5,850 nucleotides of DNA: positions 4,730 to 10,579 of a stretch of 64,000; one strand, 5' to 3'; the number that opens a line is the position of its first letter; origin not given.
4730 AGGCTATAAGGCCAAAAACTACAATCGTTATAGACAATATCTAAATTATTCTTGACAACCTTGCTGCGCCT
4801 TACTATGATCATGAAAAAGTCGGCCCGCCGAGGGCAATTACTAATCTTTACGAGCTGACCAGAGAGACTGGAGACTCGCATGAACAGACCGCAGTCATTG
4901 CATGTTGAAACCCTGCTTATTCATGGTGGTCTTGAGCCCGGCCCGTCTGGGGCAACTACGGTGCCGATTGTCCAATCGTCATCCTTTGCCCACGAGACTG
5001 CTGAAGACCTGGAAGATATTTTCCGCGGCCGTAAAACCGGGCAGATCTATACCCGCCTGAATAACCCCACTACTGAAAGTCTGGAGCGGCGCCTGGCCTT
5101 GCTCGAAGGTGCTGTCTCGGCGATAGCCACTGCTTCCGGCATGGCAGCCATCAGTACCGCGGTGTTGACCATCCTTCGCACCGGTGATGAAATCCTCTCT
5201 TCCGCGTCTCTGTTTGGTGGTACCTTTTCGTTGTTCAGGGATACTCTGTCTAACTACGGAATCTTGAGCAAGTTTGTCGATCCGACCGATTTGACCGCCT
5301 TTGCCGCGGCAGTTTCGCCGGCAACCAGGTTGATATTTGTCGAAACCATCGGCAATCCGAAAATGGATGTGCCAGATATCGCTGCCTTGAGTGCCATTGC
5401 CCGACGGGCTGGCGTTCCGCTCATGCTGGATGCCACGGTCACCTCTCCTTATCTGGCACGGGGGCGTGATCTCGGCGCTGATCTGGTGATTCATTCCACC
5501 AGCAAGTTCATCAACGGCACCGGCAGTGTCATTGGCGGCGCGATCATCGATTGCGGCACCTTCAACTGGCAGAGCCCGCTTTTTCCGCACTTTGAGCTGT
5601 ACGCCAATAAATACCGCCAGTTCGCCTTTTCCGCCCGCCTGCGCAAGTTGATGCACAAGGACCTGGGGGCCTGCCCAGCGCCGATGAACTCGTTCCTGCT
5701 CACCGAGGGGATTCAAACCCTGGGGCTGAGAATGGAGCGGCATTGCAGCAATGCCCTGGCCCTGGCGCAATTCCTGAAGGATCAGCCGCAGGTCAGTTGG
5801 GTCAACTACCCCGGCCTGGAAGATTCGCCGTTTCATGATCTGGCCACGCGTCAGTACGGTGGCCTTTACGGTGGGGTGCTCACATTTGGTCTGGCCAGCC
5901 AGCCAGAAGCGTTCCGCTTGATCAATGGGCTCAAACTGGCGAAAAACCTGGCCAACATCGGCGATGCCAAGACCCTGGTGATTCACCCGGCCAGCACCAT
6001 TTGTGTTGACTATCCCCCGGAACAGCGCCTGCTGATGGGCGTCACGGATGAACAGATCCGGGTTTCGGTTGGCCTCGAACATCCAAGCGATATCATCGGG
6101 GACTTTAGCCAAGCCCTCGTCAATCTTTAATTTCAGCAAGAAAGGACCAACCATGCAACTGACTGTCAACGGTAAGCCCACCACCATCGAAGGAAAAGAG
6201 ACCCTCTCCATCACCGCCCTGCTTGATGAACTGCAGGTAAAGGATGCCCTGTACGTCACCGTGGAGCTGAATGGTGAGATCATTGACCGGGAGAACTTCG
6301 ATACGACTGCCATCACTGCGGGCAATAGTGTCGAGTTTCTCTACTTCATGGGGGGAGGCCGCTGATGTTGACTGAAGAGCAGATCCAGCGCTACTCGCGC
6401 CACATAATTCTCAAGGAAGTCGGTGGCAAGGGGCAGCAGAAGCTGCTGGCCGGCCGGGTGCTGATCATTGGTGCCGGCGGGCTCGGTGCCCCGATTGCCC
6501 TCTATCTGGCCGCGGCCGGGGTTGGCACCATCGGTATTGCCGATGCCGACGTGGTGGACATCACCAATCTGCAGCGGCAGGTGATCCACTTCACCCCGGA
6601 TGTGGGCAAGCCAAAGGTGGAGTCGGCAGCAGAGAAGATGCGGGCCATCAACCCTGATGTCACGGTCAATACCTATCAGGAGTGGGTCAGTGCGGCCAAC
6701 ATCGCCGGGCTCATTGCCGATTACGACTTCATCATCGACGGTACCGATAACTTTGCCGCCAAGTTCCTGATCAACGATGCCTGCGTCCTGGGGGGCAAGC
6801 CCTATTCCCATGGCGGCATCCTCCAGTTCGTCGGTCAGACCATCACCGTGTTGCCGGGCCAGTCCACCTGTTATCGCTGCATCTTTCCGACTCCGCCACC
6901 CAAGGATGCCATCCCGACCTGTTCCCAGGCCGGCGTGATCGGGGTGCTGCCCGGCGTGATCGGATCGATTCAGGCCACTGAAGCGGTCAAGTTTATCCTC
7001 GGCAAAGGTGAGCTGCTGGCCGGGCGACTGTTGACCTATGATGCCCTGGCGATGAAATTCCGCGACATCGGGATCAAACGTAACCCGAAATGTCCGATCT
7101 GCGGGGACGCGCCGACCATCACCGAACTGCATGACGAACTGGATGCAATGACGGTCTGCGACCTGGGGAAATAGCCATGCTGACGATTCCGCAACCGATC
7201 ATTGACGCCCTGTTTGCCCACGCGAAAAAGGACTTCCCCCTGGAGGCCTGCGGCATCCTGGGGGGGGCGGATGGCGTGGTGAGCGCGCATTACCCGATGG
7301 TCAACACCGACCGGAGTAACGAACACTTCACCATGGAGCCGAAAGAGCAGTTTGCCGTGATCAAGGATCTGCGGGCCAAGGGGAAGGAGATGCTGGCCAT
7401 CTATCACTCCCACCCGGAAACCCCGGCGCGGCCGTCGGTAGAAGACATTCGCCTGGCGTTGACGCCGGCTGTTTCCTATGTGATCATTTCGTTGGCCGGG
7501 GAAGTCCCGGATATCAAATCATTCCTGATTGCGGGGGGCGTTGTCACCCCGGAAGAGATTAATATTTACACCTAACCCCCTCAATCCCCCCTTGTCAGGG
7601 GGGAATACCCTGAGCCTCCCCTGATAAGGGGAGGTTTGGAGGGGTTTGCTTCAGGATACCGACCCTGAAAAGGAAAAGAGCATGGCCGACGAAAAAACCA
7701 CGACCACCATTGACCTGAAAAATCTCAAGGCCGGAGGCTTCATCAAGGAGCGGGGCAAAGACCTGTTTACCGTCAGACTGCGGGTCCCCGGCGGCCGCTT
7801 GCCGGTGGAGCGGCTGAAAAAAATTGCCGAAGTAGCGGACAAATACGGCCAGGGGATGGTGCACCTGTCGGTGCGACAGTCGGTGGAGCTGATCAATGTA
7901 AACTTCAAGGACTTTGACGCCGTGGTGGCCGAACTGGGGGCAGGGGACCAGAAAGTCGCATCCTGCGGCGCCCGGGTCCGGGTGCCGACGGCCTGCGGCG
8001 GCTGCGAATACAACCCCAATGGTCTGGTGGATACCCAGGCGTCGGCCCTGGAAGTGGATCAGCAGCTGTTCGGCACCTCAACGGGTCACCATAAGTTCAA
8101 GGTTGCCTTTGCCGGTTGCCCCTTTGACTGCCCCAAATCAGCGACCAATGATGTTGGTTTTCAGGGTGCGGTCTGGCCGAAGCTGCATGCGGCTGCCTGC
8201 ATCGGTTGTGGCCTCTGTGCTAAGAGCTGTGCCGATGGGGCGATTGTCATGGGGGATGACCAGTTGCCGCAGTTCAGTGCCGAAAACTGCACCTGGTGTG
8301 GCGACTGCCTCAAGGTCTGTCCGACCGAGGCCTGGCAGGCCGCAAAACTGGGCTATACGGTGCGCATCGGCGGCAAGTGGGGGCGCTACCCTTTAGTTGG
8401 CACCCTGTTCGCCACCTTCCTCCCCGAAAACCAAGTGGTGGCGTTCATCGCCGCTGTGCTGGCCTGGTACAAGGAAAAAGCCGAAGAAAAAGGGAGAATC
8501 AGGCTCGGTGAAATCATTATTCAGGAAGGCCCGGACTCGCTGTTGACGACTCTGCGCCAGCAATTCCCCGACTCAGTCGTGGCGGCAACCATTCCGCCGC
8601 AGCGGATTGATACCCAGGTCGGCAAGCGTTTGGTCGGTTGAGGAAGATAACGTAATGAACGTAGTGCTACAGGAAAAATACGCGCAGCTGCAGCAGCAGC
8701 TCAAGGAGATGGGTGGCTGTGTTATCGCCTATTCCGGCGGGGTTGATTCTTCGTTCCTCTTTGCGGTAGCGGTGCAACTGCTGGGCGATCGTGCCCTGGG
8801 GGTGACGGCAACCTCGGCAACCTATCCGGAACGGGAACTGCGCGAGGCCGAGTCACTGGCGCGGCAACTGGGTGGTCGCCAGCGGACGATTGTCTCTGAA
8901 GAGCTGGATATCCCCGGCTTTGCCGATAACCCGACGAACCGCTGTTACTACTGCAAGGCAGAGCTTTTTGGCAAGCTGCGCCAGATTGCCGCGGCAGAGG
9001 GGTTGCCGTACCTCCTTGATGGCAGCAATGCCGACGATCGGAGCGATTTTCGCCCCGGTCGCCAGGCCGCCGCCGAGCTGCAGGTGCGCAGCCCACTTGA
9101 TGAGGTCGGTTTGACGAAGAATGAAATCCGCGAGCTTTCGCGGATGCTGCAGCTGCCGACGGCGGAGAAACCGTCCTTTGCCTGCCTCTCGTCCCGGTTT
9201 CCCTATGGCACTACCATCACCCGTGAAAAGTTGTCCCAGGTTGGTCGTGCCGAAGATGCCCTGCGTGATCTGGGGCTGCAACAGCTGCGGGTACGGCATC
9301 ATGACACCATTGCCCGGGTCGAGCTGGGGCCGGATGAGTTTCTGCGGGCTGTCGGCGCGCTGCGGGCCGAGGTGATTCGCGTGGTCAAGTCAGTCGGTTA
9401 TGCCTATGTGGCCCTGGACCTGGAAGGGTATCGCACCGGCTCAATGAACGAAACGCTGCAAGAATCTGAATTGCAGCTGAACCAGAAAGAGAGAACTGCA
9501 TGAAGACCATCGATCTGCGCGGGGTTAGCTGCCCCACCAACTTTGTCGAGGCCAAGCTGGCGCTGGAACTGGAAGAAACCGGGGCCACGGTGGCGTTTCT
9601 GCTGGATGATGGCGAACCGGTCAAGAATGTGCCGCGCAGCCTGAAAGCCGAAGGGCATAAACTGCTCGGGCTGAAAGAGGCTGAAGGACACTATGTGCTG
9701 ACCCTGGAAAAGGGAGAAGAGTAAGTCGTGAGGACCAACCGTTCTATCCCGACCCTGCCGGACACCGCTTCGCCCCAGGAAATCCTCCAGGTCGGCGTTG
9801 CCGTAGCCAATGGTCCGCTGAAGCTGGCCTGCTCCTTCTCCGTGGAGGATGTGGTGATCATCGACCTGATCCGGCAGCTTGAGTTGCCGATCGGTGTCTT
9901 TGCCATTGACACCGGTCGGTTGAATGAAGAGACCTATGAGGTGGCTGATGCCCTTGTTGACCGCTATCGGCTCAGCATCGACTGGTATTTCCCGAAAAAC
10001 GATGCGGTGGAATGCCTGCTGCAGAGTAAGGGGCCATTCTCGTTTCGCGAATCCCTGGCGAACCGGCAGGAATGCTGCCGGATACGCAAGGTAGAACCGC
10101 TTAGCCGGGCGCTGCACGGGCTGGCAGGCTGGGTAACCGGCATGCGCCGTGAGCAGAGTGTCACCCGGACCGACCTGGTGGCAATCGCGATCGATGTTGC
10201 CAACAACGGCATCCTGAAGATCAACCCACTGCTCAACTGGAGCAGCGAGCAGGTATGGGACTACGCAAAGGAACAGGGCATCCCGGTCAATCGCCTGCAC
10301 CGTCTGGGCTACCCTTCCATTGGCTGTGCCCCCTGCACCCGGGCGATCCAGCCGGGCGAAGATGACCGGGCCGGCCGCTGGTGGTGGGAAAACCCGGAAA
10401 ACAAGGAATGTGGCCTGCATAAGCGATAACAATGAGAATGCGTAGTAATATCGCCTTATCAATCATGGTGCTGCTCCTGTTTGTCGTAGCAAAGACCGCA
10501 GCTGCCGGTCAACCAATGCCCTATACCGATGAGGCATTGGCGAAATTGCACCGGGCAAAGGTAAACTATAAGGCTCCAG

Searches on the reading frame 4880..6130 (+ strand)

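Call 69: search_protein_families(library=ncbifam, proteins=[window:4880-6130:+], max_evalue=0.000001)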
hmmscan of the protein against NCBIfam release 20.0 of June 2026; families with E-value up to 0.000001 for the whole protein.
window:4880-6130:+ (416 aa): 44 families (the best 25 are shown)
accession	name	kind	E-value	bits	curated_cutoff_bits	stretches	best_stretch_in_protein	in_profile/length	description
TIGR01326.1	OAH_OAS_sulfhy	subfamily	1.8e-135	451.9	495.1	1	8-413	1-417/418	O-acetylhomoserine aminocarboxypropyltransferase/cysteine synthase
NF006096.0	PRK08248.1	equivalog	1.4e-123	412.8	726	1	3-413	3-425/431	homocysteine synthase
NF006004.0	PRK08134.1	equivalog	1.1e-118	396.6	636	1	3-413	3-425/433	O-acetylhomoserine aminocarboxypropyltransferase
NF005872.0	PRK07812.1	equivalog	1.1e-118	396.5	703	1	6-412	14-431/439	bifunctional o-acetylhomoserine/o-acetylserine sulfhydrylase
NF004650.0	PRK05994.1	equivalog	1.6e-115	386.4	667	1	8-414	7-425/427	O-acetylhomoserine aminocarboxypropyltransferase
NF004757.0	PRK06084.1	equivalog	4.3e-114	381.6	790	1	8-413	2-420/425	bifunctional O-acetylhomoserine aminocarboxypropyltransferase/cysteine synthase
NF004609.0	PRK05939.1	equivalog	5.8e-107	358.1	555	1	23-414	21-409/412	cystathionine gamma-synthase family protein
NF006003.0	PRK08133.1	equivalog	1.4e-103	346.7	522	2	4-224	7-227/396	O-succinylhomoserine sulfhydrylase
TIGR01325.1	O_suc_HS_sulf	equivalog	3.1e-102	342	510.05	2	10-224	1-215/380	O-succinylhomoserine sulfhydrylase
TIGR01328.1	met_gam_lyase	equivalog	1.4e-101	340.3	549.7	2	8-223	3-219/391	methionine gamma-lyase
NF005695.0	PRK07503.1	equivalog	3e-101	339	666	2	11-224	12-226/403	methionine gamma-lyase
NF004125.0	PRK05613.1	equivalog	1.4e-99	333.5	765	1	9-413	14-434/437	O-acetylhomoserine/O-acetylserine sulfhydrylase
NF005215.0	PRK06702.1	equivalog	6.3e-93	312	709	1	10-414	8-423/432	bifunctional O-acetylhomoserine aminocarboxypropyltransferase/cysteine synthase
NF004876.0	PRK06234.1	subfamily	2.9e-92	309.8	666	2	11-225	11-228/400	methionine gamma-lyase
NF005870.0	PRK07810.1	equivalog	6.6e-87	291.6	618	2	3-224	13-234/406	O-succinylhomoserine sulfhydrylase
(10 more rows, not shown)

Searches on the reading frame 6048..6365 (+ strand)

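Call 69: search_protein_families(library=ncbifam, proteins=[window:6048-6365:+], max_evalue=0.000001)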
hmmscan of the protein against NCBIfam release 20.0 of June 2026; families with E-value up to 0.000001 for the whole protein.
window:6048-6365:+ (105 aa): 1 family
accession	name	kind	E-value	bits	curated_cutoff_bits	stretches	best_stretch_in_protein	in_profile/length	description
TIGR01683.1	thiS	equivalog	2.5e-16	59.8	37.45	1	38-104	1-64/64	sulfur carrier protein ThiS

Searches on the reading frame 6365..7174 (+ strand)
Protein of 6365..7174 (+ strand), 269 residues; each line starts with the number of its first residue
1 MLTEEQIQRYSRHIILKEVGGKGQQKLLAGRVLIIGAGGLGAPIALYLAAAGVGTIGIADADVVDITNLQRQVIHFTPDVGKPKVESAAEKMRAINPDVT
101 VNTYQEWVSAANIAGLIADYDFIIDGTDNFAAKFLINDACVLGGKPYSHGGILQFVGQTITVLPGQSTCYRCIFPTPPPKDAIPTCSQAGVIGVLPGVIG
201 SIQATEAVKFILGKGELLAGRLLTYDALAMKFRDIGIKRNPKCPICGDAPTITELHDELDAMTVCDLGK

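Call 28: search_protein_families(library=pfam, proteins=[window:6365-7174:+], max_evalue=0.0001)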
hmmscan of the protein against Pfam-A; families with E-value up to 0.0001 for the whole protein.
window:6365-7174:+ (269 aa): 1 family
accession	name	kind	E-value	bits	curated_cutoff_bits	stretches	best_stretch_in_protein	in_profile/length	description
PF00899.27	ThiF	-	1.4e-84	283.5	28.1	1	10-244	1-237/238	ThiF family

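Call 49: search_protein_families(library=ncbifam, proteins=[window:6365-7174:+], max_evalue=1e-10)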
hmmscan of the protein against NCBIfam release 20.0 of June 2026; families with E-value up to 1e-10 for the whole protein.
window:6365-7174:+ (269 aa): 18 families
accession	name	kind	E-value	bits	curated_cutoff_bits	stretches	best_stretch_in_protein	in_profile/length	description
NF006444.0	PRK08762.1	equivalog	2.3e-112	375.4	449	1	2-257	120-378/387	molybdopterin-synthase adenylyltransferase MoeB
NF047750.1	SAMPActivE1UbaA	equivalog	5.7e-104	347.2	450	1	2-256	5-257/270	SAMP-activating enzyme E1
NF005646.0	PRK07411.1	equivalog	7e-97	325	633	1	2-246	11-255/390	molybdopterin-synthase adenylyltransferase MoeB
NF005902.0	PRK07878.1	equivalog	4.6e-93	312.2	647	1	2-257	15-268/392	adenylyltransferase/sulfurtransferase MoeZ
NF004281.0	PRK05690.1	subfamily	2.3e-83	279.3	266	1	2-247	5-249/250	molybdopterin-synthase adenylyltransferase MoeB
TIGR02356.1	adenyl_thiF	equivalog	4.1e-79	264.7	275.25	1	9-211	1-203/203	thiazole biosynthesis adenylyltransferase ThiF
NF004111.0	PRK05600.1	equivalog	1.6e-69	234.8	437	1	2-243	14-258/371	ThiF family adenylyltransferase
TIGR02355.1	moeB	equivalog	1.5e-61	207.9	376.55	1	8-246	3-240/240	molybdopterin-synthase adenylyltransferase MoeB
NF006204.0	PRK08328.1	equivalog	4.7e-52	176.9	339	1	1-231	1-225/231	hypothetical protein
NF009123.0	PRK12475.1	subfamily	4.4e-51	174.2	510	1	8-258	3-255/338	MoeB/ThiF family adenylyltransferase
NF006395.0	PRK08644.1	equivalog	2e-29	102.7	159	1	15-140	16-140/215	sulfur carrier protein ThiS adenylyltransferase ThiF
NF006077.0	PRK08223.1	equivalog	1.5e-24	86.5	266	1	21-132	20-131/296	hypothetical protein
TIGR02354.1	thiF_fam2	equivalog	4.2e-24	85.6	152.2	1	20-139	12-130/200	thiamine biosynthesis protein ThiF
NF011696.0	PRK15116.1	equivalog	8e-19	68.3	304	1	18-134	19-136/268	tRNA cyclic N6-threonylcarbamoyladenosine(37) synthase TcdA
NF011424.0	PRK14851.1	subfamily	9.7e-19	66.8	1170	1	6-131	22-145/679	hypothetical protein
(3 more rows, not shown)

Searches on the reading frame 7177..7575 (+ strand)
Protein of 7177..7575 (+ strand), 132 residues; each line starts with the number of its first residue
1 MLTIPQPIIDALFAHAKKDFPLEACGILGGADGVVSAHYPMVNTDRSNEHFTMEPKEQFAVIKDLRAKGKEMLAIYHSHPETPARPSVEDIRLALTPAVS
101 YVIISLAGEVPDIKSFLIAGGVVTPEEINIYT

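Call 28: search_protein_families(library=pfam, proteins=[window:7177-7575:+], max_evalue=0.0001)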
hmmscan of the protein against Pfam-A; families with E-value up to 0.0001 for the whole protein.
window:7177-7575:+ (132 aa): 1 family
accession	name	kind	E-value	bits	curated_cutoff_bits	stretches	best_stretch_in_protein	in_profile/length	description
PF14464.11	Prok-JAB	-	1.4e-26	93.1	25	1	5-116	1-111/114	Prokaryotic homologs of the JAB domain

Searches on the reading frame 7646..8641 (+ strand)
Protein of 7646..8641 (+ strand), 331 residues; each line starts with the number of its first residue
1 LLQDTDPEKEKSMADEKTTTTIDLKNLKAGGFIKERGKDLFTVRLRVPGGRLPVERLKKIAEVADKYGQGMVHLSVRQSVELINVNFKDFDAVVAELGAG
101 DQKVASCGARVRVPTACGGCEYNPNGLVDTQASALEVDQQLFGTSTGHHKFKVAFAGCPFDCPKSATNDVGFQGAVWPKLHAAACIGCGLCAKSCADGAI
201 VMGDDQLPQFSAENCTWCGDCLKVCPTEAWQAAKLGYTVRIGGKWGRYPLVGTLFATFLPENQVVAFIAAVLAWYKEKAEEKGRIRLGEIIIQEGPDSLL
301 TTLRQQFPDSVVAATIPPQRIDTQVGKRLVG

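Call 28: search_protein_families(library=pfam, proteins=[window:7646-8641:+], max_evalue=0.0001)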
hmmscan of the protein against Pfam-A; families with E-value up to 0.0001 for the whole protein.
window:7646-8641:+ (331 aa): 8 families
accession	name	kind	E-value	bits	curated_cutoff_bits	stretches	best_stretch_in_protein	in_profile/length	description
PF01077.27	NIR_SIR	-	1.4e-21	77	27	1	107-306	1-153/158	Nitrite and sulphite reductase 4Fe-4S domain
PF03460.22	NIR_SIR_ferr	-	1.3e-19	70.1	24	1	36-99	5-68/69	Nitrite/Sulfite reductase ferredoxin-like half domain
PF14697.11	Fer4_21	-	1.2e-09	38.6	35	1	181-228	4-55/59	4Fe-4S dicluster domain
PF13187.11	Fer4_9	-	2.5e-09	37.5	27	1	184-228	1-50/52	4Fe-4S dicluster domain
PF12838.12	Fer4_7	-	1.2e-08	35.7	27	1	185-229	2-52/52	4Fe-4S dicluster domain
PF13237.11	Fer4_10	-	2e-07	31.3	25.5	1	180-226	4-53/53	4Fe-4S dicluster domain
PF12797.12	Fer4_2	-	2e-07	30.9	24.5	0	210-227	5-22/22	4Fe-4S binding domain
PF12837.12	Fer4_6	-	1.2e-06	28.6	25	1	208-230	2-24/24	4Fe-4S binding domain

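Call 49: search_protein_families(library=ncbifam, proteins=[window:7646-8641:+], max_evalue=1e-10)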
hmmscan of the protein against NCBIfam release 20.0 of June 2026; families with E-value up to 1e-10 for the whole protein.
window:7646-8641:+ (331 aa): 7 families
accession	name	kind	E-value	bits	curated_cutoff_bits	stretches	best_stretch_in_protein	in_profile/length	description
TIGR02912.1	sulfite_red_C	equivalog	1.9e-39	135.5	324.1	1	22-295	2-288/314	sulfite reductase subunit C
TIGR02064.1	dsrA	equivalog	1.6e-19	70.1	392.85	1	37-310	78-373/402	dissimilatory-type sulfite reductase subunit alpha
NF007125.0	PRK09566.1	equivalog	3e-18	65.6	594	1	12-175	293-455/513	ferredoxin--nitrite reductase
TIGR02066.1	dsrB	equivalog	7.8e-18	64.6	341.5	1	33-285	23-295/341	dissimilatory-type sulfite reductase subunit beta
TIGR02374.1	nitri_red_nirB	equivalog_domain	1.6e-15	56.6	578.35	1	41-172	560-690/794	nitrite reductase large subunit NirB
NF007126.0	PRK09567.1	equivalog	2.8e-13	48.9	523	1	36-175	112-508/595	NirA family protein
NF038196.1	ferrodoxin_EFR1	subfamily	8.4e-11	42.4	75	0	183-234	184-233/242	EFR1 family ferrodoxin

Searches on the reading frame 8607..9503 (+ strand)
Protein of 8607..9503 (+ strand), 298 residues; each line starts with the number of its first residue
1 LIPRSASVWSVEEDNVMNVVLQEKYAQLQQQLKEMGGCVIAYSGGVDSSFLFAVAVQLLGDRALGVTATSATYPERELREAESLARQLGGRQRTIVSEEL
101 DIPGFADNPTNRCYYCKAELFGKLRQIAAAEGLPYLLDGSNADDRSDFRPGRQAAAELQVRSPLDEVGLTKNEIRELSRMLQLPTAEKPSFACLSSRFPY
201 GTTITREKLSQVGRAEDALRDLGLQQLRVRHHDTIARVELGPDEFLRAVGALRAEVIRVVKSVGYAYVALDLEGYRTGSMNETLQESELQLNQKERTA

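Call 69: search_protein_families(library=ncbifam, proteins=[window:8607-9503:+], max_evalue=0.000001)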
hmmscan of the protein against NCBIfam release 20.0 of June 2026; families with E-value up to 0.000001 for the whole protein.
window:8607-9503:+ (298 aa): 3 families
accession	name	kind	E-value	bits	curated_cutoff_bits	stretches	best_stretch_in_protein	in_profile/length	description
TIGR00268.2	TIGR00268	equivalog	3e-94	315.1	150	1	23-281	1-259/259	ATP-dependent sacrificial sulfur transferase LarE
TIGR03573.1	WbuX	subfamily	1.6e-07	31.1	203.2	1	26-143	44-172/344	N-acetyl sugar amidotransferase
NF010587.0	PRK13980.1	equivalog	2.2e-07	30.4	255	0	28-95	22-92/267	NAD+ synthase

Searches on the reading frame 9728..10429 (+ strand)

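Call 69: search_protein_families(library=ncbifam, proteins=[window:9728-10429:+], max_evalue=0.000001)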
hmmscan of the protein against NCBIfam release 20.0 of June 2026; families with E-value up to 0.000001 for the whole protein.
window:9728-10429:+ (233 aa): 8 families
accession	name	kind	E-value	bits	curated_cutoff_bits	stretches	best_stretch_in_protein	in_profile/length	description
NF002537.0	PRK02090.1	equivalog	2e-77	260.1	154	1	12-232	24-239/244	phosphoadenylyl-sulfate reductase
TIGR02055.1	APS_reductase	subfamily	2.3e-74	249.4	235.3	1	36-230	1-194/194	adenylylsulfate reductase, thioredoxin dependent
TIGR00424.1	APS_reduc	equivalog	3.4e-60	204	553.2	1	13-232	100-324/464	5'-adenylylsulfate reductase, thioredoxin-independent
TIGR00434.1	cysH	subfamily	1.6e-51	175.3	165.1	1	17-232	2-214/214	phosophoadenylyl-sulfate reductase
TIGR02057.1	PAPS_reductase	equivalog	5.7e-47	160.5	254.2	1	13-231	10-224/224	phosphoadenosine phosphosulfate reductase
NF010367.0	PRK13795.1-2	equivalog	1.8e-11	43.2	456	1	42-203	256-415/584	hypothetical protein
NF006327.0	PRK08557.1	equivalog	1.5e-07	30.6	366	1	49-207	202-358/415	hypothetical protein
NF010368.0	PRK13795.1-3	equivalog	3e-07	29.1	588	1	38-205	257-422/635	hypothetical protein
